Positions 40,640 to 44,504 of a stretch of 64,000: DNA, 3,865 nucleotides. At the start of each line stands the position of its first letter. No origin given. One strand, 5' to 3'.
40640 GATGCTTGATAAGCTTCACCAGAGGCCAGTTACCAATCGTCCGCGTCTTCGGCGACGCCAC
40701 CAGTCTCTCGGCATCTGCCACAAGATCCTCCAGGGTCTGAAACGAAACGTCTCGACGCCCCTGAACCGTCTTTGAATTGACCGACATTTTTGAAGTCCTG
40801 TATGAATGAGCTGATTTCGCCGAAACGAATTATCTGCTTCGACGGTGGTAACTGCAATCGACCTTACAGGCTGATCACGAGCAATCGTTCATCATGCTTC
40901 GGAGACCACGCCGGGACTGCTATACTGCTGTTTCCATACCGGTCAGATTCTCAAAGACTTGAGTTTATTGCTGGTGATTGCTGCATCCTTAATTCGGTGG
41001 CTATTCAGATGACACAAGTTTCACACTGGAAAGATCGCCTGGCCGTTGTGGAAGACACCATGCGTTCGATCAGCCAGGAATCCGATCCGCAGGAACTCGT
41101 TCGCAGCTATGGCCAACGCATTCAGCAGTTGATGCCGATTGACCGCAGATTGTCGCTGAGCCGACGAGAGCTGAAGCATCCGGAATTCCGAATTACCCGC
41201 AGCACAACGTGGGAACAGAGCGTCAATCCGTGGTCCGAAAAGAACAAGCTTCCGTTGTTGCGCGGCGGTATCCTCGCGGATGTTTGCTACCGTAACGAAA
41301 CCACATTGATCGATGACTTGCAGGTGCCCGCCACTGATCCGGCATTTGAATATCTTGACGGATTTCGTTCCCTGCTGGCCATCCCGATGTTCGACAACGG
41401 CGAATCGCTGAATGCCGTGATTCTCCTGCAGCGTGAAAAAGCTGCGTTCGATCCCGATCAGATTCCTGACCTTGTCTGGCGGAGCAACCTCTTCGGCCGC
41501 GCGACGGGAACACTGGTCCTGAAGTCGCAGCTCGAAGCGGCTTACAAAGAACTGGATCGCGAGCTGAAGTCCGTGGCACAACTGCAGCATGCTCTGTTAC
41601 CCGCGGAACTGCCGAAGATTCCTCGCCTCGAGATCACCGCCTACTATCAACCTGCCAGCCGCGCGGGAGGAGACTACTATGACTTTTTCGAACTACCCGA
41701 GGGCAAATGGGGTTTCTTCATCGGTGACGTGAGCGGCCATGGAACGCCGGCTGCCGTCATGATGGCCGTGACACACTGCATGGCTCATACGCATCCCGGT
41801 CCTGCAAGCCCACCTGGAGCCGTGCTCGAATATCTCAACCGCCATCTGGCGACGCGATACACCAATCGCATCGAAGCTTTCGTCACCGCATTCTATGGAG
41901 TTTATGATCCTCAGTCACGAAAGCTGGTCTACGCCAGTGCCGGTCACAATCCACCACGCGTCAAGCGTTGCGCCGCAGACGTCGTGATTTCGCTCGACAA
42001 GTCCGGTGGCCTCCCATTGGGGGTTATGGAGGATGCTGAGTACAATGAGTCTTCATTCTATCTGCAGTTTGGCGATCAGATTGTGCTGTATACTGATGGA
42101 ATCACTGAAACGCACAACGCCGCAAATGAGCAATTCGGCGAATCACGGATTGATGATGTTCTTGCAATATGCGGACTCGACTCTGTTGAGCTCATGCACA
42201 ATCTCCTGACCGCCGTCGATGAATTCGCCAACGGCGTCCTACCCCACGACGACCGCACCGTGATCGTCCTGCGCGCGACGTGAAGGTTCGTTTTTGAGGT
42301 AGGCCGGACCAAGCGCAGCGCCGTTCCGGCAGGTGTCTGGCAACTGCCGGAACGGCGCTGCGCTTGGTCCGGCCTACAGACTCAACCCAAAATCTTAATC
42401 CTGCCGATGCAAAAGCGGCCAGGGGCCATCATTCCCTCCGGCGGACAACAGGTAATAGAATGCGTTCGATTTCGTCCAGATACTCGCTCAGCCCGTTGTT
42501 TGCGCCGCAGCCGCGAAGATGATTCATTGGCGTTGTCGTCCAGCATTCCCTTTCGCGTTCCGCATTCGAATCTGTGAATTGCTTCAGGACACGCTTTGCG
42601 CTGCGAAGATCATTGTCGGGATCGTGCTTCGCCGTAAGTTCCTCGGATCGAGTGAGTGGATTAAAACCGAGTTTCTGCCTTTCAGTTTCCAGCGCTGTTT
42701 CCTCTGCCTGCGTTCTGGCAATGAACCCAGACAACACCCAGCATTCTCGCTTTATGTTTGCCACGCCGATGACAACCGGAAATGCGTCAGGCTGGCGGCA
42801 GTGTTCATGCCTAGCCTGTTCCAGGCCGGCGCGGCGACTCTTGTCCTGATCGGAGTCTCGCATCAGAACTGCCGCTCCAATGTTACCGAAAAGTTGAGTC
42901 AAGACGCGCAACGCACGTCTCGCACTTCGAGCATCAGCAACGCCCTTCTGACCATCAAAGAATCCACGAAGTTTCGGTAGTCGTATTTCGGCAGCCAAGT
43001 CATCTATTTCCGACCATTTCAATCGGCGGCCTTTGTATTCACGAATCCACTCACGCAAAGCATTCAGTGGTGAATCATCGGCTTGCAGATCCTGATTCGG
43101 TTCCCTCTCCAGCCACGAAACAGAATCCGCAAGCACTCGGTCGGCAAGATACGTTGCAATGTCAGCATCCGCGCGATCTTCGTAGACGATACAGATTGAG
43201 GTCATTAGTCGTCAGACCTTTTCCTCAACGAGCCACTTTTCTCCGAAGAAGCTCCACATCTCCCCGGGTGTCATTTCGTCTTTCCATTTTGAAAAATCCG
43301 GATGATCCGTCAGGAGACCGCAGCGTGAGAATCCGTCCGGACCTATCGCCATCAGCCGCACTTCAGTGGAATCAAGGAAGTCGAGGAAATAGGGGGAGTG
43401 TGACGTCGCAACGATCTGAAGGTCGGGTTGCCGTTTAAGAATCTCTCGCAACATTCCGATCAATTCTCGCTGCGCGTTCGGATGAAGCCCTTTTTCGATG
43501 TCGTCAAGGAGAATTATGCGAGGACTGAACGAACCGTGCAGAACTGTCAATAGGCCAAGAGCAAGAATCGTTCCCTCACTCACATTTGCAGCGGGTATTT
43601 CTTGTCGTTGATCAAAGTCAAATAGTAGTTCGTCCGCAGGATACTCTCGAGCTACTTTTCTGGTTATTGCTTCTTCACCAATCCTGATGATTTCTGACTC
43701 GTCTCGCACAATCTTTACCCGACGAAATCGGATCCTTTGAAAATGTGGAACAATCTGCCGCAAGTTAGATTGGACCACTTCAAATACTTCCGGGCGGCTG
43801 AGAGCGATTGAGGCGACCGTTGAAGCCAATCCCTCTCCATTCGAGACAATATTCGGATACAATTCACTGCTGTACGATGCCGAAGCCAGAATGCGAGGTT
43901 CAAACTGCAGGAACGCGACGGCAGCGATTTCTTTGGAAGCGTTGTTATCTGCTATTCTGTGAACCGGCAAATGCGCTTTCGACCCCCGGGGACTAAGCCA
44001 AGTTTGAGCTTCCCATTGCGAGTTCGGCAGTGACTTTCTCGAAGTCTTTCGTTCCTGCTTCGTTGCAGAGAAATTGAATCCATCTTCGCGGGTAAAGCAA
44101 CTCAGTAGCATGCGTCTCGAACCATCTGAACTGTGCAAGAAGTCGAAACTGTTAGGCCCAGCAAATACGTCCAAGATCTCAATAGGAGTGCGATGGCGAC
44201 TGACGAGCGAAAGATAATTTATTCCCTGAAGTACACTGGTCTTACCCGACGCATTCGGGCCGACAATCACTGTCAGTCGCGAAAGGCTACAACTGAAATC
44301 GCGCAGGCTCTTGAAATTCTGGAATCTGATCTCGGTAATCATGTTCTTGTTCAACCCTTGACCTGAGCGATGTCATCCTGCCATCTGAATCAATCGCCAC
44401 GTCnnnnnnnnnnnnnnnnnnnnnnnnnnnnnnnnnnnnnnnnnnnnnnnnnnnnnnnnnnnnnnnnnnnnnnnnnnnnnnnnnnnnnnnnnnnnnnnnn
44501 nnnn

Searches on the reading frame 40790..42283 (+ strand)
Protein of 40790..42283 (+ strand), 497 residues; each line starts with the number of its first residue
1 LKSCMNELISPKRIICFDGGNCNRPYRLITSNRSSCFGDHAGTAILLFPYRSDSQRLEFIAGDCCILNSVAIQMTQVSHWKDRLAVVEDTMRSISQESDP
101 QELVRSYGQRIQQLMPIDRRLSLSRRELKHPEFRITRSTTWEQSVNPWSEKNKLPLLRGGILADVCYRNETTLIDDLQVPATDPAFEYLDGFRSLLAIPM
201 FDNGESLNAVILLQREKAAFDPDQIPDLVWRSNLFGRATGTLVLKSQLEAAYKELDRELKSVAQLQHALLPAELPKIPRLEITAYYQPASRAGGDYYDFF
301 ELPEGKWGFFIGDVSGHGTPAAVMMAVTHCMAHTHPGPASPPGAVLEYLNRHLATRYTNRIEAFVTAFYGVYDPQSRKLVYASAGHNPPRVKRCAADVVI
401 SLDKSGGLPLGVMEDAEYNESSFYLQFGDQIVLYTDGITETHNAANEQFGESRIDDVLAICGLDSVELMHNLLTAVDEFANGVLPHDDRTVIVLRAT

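Call 12: search_protein_families(library=pfam, proteins=[window:40790-42283:+], max_evalue=0.001)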
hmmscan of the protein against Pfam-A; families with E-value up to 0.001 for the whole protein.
window:40790-42283:+ (497 aa): 1 family
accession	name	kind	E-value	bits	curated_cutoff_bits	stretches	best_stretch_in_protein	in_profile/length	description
PF07228.17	SpoIIE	-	6.3e-47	160.4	25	1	303-496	1-191/192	Stage II sporulation protein E (SpoIIE)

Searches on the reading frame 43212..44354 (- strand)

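Call 12: search_protein_families(library=pfam, proteins=[window:43212-44354:-], max_evalue=0.001)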
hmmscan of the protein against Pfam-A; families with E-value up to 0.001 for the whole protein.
window:43212-44354:- (380 aa): 4 families
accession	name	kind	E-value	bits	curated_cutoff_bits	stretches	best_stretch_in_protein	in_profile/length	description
PF13304.12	AAA_21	-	1.4e-28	101.3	27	1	27-325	1-304/304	AAA domain, putative AbiEii toxin, Type IV TA system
PF13175.12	AAA_15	-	1e-21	78.4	32.1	2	5-52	1-50/374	AAA ATPase domain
PF02463.25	SMC_N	-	1.4e-09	38.2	40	1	5-48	1-47/220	RecF/RecN/SMC N terminal domain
PF13476.12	AAA_23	-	7.1e-08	33.8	27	1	9-48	2-42/201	AAA domain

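Call 72: search_protein_families(library=padloc, proteins=[window:43212-44354:-], max_evalue=0.00001)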
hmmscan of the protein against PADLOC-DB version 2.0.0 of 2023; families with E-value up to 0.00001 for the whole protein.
window:43212-44354:- (380 aa): 110 families (the best 25 are shown)
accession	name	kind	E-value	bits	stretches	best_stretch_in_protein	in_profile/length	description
PDLC04178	HEC-01A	-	4.6e-31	106.2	2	138-335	165-342/399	-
PDLC02980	AriA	-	9.1e-30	102.6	1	27-325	1-304/304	-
PDLC04182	HEC-01A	-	5e-29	99.5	2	250-368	278-396/406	-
PDLC04183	HEC-01A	-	7.5e-27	92.4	2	165-341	213-365/402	-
PDLC04391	PDC-M07A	-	1.6e-26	91.2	2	248-335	274-360/412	-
PDLC04541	PDC-M25A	-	1.1e-25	88.6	2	5-51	1-47/380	-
PDLC04175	HEC-01A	-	3.1e-25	87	2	251-368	242-354/363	-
PDLC02979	AriA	-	6.5e-25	86.7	2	5-52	1-50/373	-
PDLC04184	HEC-01A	-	4.8e-24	83.2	2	5-53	1-49/464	-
PDLC04389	PDC-M07A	-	9.3e-24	82.2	2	1-62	1-62/443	-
PDLC04393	PDC-M07A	-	1.1e-23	81.9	2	5-55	1-51/435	-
PDLC02335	AbiLi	-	8.3e-22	75.6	1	3-334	47-250/326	AbiLi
PDLC04179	HEC-01A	-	8.4e-22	75.9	2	247-333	330-414/459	-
PDLC04135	mad3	-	1.1e-21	75.8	1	5-368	1-370/374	mads_3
PDLC04176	HEC-01A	-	1.5e-21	75.2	1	243-334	240-331/371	-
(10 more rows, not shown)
